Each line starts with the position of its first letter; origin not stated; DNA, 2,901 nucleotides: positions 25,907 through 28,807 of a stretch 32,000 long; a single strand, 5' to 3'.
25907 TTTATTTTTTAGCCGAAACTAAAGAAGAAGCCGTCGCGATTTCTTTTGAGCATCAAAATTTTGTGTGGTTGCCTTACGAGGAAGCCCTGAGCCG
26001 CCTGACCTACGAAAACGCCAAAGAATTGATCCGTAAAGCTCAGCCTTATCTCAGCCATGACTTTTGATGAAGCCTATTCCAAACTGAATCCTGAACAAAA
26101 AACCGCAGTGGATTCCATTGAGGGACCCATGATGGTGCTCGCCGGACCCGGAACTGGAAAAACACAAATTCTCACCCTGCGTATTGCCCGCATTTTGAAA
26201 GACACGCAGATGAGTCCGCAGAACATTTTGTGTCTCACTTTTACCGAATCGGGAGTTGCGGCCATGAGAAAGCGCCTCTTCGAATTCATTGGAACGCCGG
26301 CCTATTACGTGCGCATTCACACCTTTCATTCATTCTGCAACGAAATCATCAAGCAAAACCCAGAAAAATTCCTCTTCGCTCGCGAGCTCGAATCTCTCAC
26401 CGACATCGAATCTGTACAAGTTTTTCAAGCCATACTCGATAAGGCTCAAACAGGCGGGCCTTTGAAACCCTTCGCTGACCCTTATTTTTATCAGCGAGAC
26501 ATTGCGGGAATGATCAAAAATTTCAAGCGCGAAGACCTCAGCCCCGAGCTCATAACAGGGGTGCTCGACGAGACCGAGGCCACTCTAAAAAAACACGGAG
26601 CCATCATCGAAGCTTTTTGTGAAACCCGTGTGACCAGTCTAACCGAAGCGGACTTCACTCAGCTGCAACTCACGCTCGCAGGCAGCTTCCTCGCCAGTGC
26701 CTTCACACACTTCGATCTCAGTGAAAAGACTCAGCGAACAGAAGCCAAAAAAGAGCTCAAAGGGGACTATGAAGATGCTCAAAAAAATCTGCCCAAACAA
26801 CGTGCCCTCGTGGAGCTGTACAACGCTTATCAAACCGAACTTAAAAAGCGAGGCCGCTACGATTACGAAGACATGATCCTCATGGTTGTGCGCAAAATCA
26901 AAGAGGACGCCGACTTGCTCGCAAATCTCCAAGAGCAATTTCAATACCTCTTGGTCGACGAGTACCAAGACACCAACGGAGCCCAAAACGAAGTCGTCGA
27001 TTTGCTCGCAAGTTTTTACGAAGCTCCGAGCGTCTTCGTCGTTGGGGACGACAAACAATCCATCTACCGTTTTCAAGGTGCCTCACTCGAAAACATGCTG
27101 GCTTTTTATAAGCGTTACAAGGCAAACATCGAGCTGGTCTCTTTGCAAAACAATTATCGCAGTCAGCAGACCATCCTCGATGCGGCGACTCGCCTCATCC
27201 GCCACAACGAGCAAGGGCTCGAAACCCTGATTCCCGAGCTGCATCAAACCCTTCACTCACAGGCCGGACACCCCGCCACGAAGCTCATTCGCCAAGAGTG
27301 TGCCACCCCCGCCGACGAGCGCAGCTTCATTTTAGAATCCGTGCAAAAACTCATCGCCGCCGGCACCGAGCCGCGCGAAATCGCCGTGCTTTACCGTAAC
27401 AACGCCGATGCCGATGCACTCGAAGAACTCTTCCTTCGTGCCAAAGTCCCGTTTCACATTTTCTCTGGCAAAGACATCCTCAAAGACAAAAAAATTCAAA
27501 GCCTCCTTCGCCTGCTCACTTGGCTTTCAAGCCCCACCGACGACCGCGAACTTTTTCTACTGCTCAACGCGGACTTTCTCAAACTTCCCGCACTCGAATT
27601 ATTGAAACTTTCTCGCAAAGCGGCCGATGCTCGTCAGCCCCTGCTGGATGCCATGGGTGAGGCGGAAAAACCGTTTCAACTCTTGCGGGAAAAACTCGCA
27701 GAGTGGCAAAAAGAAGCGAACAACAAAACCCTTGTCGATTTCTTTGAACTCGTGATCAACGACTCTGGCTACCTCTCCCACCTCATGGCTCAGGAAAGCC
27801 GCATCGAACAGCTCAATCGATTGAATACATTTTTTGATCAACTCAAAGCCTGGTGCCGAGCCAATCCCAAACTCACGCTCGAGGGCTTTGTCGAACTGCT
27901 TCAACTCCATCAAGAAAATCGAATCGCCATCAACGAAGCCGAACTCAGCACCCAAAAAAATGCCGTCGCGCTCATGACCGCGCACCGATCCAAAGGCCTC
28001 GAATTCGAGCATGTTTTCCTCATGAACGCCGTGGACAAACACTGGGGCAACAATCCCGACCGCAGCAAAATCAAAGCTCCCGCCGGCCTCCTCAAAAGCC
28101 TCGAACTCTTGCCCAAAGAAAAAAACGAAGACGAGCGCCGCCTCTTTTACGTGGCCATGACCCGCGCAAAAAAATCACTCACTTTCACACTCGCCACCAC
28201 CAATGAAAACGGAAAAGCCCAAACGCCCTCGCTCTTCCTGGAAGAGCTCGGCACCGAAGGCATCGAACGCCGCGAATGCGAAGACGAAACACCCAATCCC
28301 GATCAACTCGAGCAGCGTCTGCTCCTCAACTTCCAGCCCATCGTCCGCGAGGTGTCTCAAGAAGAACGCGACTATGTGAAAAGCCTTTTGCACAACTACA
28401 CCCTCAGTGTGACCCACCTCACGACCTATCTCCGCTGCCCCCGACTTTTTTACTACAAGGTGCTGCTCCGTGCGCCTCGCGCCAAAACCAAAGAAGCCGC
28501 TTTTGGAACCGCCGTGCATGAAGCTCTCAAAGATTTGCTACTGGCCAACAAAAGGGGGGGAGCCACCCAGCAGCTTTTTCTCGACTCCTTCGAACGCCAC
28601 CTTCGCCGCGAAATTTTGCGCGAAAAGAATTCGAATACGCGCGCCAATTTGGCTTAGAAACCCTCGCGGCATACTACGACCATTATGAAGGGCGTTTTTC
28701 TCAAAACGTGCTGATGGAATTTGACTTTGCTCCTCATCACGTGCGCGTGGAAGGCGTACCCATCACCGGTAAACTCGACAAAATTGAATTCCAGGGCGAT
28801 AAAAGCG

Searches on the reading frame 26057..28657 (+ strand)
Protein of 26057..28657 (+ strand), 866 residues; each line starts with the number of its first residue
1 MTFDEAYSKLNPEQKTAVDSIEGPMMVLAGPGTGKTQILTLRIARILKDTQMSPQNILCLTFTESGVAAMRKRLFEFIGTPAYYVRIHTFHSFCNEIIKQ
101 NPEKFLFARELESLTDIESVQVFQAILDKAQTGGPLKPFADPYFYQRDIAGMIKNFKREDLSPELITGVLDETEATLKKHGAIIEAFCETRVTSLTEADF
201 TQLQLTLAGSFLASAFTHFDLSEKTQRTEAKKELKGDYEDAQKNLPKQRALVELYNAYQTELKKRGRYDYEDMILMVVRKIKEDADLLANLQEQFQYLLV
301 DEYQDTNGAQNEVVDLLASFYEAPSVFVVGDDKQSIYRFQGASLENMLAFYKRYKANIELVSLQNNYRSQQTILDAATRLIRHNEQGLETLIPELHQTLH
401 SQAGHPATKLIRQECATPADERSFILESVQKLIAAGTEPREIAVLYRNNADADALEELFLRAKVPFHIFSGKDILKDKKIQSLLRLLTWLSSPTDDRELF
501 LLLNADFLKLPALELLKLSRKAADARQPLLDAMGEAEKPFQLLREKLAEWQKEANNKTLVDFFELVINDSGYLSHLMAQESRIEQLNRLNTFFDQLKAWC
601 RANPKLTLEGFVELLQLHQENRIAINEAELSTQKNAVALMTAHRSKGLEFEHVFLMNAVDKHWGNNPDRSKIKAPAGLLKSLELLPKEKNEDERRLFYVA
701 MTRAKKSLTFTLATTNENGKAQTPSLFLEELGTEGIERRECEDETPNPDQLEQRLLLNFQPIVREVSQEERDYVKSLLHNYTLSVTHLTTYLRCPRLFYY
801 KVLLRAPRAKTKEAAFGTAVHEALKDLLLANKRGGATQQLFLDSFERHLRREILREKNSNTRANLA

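Call 14: search_protein_families(library=pfam, proteins=[window:26057-28657:+], max_evalue=0.001)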
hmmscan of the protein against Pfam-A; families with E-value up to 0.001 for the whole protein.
window:26057-28657:+ (866 aa): 7 families
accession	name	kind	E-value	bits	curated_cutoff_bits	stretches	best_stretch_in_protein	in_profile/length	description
PF00580.27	UvrD-helicase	-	5.3e-67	226.8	23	1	10-355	1-271/271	UvrD/REP helicase N-terminal domain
PF13361.12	UvrD_C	-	2.3e-43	149.4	25.6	1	362-713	2-348/350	UvrD-like helicase C-terminal domain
PF13245.12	AAA_19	-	1.5e-17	64.5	25.1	1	14-339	1-133/134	AAA domain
PF13538.12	UvrD_C_2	-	3.5e-10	40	27.4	1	689-709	30-50/52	UvrD-like helicase C-terminal domain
PF12705.13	PDDEXK_1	-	1.9e-09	38.3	22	1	782-852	1-75/247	PD-(D/E)XK nuclease superfamily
PF01443.25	Viral_helicase1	-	1.1e-06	29.1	21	0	290-342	54-104/228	Viral superfamily 1 RNA helicase core domain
PF13604.12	AAA_30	-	1.3e-06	28.7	27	0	288-387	83-174/191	AAA domain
